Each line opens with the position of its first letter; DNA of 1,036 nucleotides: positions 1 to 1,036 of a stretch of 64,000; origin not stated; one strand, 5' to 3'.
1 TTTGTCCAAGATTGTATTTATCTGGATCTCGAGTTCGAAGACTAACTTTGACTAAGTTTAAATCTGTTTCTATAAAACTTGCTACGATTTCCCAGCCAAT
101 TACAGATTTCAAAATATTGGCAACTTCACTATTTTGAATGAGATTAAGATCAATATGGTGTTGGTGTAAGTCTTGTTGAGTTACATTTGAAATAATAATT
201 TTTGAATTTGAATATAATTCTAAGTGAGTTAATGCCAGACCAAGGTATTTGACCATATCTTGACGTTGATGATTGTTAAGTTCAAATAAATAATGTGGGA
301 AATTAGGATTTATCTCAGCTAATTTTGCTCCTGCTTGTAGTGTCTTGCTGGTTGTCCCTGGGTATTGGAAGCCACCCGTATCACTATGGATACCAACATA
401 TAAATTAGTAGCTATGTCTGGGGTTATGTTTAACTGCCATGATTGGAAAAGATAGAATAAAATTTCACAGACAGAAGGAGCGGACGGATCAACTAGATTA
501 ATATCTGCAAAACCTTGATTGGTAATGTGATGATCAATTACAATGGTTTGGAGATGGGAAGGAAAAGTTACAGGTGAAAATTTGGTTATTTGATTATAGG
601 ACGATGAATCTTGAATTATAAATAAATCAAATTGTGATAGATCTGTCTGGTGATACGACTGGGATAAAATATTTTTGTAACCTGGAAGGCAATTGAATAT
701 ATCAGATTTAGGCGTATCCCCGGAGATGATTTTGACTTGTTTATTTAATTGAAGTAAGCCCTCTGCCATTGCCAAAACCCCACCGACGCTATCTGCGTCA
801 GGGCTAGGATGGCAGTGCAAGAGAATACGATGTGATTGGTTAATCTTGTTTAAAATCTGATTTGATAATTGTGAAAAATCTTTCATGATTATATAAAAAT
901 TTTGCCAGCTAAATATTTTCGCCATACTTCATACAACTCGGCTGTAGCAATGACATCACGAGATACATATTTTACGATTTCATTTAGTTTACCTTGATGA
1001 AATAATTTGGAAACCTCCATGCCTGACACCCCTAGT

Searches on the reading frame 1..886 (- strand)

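Call 64: search_protein_families(library=pfam, proteins=[window:1-886:-], max_evalue=0.001)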
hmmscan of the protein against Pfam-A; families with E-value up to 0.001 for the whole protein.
window:1-886:- (295 aa): 1 family
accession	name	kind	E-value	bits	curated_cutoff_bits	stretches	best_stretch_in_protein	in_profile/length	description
PF01368.27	DHH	-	1.6e-15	57.9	28.1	1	20-166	1-125/125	DHH family, N-terminal domain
